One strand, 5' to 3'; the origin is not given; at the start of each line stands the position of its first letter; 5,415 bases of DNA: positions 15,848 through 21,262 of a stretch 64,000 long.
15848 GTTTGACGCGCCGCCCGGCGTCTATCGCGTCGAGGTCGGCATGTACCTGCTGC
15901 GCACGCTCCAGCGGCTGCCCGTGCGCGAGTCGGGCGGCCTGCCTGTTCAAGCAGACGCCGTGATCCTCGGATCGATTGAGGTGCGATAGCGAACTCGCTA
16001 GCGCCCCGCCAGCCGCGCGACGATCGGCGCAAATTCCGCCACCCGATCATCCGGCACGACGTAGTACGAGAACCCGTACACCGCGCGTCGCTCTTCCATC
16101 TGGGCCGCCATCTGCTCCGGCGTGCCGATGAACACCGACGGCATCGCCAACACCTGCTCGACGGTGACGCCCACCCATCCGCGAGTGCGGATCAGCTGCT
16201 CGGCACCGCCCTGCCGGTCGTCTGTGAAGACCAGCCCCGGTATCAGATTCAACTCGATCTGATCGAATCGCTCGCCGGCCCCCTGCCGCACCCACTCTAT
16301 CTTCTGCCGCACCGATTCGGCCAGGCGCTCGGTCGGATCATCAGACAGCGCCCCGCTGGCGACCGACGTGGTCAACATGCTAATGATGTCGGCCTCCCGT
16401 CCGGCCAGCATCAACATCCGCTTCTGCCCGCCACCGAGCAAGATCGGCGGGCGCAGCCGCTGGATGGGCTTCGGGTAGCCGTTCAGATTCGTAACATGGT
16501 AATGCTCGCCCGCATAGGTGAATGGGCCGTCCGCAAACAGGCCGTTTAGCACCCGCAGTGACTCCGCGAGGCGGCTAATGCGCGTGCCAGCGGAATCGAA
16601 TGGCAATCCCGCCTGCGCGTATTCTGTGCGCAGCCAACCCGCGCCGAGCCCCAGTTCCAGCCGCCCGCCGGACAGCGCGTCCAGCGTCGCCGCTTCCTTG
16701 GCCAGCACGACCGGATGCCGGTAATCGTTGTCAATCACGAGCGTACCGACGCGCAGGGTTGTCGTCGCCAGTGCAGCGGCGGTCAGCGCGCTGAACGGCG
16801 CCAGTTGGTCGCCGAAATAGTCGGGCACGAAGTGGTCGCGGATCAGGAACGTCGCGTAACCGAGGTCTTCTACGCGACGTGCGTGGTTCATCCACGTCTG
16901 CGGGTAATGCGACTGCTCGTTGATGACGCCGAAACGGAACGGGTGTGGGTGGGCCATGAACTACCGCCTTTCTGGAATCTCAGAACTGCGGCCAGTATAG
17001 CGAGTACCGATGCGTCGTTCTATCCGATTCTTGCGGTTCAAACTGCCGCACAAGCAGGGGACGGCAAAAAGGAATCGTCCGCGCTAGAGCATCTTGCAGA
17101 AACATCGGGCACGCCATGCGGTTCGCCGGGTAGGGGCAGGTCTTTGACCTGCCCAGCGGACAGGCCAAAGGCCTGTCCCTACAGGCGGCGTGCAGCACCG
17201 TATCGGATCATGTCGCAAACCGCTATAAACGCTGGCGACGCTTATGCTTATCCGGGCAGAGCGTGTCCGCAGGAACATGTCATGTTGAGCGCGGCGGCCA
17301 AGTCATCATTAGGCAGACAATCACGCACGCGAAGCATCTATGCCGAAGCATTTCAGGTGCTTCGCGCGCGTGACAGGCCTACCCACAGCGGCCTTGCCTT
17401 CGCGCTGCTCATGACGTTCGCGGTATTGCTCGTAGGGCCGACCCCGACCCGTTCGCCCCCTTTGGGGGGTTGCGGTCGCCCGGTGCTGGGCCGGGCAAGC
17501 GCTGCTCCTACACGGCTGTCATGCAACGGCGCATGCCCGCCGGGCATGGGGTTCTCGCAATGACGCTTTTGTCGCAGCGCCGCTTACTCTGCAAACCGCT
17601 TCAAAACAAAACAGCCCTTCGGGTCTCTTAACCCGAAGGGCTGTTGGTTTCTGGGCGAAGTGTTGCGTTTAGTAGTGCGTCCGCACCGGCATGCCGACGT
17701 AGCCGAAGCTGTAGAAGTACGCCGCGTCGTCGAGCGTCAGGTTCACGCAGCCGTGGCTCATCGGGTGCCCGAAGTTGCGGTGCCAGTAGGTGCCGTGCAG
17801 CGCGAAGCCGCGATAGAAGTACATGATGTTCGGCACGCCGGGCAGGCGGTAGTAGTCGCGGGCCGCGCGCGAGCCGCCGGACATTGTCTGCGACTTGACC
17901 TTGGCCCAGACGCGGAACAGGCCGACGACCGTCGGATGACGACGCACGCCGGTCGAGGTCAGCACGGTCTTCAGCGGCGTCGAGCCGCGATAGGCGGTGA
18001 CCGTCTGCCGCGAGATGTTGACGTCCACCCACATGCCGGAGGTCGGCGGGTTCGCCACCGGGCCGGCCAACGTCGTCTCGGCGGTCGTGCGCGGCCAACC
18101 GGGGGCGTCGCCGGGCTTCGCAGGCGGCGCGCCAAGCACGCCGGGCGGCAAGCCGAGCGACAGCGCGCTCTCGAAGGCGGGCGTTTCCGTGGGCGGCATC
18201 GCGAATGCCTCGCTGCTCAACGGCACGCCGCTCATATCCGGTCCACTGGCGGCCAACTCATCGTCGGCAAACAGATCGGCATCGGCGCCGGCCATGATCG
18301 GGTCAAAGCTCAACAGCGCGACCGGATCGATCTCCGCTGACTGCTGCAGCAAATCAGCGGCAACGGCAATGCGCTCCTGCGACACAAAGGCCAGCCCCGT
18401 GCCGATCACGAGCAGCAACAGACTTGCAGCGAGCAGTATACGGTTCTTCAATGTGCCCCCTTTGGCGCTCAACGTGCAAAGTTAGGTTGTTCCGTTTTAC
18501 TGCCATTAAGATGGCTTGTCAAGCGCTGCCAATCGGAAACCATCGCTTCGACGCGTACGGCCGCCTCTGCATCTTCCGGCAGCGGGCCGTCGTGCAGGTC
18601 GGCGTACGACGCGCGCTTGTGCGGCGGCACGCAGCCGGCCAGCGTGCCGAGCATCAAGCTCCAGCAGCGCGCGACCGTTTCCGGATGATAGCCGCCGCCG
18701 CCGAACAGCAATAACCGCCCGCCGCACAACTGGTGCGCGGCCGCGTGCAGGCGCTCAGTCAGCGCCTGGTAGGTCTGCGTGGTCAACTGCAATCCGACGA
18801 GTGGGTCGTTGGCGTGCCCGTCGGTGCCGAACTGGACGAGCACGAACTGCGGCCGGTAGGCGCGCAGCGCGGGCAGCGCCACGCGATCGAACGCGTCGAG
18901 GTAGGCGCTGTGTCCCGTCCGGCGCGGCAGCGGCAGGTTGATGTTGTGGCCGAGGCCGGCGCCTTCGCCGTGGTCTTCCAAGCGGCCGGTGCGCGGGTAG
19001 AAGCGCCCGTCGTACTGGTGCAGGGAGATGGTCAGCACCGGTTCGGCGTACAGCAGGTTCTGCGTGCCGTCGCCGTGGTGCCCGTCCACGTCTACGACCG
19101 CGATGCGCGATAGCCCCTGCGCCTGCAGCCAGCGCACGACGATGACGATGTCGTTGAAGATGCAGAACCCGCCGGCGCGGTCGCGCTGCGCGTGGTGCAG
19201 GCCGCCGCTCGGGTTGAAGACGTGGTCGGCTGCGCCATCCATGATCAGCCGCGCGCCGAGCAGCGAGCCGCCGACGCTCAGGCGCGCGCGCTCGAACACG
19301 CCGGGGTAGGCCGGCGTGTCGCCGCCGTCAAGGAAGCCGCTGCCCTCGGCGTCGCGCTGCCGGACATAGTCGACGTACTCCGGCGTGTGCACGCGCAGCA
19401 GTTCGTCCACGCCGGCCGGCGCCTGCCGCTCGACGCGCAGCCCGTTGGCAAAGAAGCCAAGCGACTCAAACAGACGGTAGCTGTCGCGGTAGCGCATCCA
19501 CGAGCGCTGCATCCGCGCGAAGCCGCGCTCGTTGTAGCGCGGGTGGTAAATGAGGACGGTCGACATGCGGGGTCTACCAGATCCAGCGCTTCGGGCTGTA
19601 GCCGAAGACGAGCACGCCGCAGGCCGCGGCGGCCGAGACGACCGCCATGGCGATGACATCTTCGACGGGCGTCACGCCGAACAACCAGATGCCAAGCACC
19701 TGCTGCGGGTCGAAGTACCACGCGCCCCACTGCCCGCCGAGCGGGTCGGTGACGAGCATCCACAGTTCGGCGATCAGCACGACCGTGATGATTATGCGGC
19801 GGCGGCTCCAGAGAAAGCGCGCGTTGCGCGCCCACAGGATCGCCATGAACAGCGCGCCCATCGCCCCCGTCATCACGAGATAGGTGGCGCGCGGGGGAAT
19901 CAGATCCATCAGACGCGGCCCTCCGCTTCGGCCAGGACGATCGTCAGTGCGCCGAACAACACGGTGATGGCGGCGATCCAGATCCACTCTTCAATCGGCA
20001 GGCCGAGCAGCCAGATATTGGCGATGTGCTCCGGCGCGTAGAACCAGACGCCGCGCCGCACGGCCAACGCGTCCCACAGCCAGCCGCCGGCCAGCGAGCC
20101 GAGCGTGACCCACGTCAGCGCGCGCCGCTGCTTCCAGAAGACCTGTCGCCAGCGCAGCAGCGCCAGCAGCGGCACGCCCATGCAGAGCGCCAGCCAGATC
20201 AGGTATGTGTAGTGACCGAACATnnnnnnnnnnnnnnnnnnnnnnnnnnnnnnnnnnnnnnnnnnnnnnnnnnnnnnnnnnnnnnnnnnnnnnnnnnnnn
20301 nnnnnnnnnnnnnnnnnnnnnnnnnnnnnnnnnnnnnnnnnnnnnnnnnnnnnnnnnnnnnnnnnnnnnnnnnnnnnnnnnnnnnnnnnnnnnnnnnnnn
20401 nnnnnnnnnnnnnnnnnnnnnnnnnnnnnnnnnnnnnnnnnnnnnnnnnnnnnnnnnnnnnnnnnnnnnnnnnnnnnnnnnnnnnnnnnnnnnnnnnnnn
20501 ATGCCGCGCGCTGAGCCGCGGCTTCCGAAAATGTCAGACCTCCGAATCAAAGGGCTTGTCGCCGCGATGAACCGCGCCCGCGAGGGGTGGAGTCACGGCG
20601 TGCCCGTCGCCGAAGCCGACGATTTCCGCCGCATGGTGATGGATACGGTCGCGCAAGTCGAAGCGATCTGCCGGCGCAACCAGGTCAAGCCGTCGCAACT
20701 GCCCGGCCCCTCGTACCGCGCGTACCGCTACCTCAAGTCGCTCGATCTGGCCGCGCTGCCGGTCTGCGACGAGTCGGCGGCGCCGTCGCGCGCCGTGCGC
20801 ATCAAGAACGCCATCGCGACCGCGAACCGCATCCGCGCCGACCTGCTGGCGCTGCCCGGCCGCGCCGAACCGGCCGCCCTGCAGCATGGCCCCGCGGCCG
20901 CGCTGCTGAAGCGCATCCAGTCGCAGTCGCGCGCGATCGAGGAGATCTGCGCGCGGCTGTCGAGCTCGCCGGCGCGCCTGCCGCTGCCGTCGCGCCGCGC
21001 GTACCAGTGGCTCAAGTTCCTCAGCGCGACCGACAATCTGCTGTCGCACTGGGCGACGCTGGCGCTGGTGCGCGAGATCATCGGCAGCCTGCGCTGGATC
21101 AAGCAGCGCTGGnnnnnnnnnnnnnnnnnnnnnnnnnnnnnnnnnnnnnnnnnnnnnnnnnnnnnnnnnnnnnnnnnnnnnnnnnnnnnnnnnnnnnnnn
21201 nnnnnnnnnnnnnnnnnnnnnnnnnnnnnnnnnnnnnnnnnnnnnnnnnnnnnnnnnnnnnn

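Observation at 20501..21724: DUF45/SprT-like HExxH hydrolase with a duplicated N-terminal module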

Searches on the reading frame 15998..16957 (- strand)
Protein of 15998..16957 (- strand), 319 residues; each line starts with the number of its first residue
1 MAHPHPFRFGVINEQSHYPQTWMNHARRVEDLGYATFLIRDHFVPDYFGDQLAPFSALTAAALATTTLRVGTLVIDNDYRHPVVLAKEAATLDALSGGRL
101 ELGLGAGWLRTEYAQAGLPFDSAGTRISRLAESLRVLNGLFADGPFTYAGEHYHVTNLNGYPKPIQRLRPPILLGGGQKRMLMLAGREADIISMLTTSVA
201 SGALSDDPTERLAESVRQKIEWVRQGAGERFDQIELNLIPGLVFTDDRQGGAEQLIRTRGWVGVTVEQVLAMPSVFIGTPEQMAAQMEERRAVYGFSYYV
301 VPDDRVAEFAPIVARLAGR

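Call 36: search_protein_families(library=pfam, proteins=[window:15998-16957:-], max_evalue=0.00001)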
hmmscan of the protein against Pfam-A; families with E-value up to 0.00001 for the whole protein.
window:15998-16957:- (319 aa): 1 family
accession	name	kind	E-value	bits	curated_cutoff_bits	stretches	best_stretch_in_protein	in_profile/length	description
PF00296.26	Bac_luciferase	-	5.3e-44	151.3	27.9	1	12-195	14-191/314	Luciferase-like monooxygenase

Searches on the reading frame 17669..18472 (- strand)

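Call 36: search_protein_families(library=pfam, proteins=[window:17669-18472:-], max_evalue=0.00001)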
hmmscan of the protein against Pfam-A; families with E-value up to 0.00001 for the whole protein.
window:17669-18472:- (267 aa): 1 family
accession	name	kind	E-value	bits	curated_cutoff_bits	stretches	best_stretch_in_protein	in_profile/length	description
PF03734.19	YkuD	-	1.9e-18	67.9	23.4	1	148-263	3-144/146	L,D-transpeptidase catalytic domain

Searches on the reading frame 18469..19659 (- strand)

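Call 36: search_protein_families(library=pfam, proteins=[window:18469-19659:-], max_evalue=0.00001)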
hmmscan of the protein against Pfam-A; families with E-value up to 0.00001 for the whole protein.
window:18469-19659:- (396 aa): 1 family
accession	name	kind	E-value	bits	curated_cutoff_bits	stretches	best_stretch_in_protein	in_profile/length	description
PF00850.24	Hist_deacetyl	-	4.5e-83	279.4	27.9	1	73-338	23-296/298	Histone deacetylase domain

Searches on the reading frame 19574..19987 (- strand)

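Call 36: search_protein_families(library=pfam, proteins=[window:19574-19987:-], max_evalue=0.00001)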
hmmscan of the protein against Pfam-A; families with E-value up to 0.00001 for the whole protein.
window:19574-19987:- (137 aa): 1 family
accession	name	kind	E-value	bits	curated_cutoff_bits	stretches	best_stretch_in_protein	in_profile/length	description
PF18916.5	Lycopene_cyc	-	5.2e-06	27.4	27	1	35-117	3-81/92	Lycopene cyclase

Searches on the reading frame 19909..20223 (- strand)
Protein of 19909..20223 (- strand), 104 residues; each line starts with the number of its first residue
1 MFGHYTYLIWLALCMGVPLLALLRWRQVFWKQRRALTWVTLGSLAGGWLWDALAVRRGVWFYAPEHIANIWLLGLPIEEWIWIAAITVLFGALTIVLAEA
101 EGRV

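Call 36: search_protein_families(library=pfam, proteins=[window:19909-20223:-], max_evalue=0.00001)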
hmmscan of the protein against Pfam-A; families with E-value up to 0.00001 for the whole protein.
window:19909-20223:- (104 aa): 1 family
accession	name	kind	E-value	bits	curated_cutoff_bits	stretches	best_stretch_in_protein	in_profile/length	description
PF18916.5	Lycopene_cyc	-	9.8e-08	32.9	27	1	4-91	1-86/92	Lycopene cyclase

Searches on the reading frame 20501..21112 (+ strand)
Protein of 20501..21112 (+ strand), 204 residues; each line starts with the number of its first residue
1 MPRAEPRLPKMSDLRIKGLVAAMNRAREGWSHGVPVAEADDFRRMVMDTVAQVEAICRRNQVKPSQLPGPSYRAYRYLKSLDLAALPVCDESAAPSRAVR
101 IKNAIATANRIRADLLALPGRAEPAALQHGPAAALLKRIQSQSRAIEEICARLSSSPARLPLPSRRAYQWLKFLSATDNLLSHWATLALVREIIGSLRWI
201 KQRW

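Call 39: search_protein_representatives(protein=window:20501-21112:+)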
Query: 204 residues. Proteins with E-value up to 0.001 (for the whole library): 322; up to 1e-10: 171; up to 1e-30: 9. The best 150 are listed.
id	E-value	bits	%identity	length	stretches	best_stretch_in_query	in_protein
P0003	9.8e-44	165.6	49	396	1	14-202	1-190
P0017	6.7e-40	153.1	49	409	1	11-188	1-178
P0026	1.5e-37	145.5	43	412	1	11-197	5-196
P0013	1.7e-37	145.3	45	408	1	11-200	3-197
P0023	6.4e-36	140.1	46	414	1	10-189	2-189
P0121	4.4e-34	134.2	44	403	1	11-192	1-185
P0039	1.3e-33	132.6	43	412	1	13-188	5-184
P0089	5.9e-32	127.2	43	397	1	10-189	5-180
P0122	8.1e-31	123.5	42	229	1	10-184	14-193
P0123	1.1e-30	123.1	39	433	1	10-193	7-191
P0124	2.7e-30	121.8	41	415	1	7-198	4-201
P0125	4.7e-30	121.0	43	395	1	23-189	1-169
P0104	5.8e-30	120.7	40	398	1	23-194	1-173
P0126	1.5e-29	119.3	40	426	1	11-194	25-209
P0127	2.1e-29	118.9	36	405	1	11-193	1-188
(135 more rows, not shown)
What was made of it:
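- All of the top 150 are same-family proteins or fragments (call 39).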
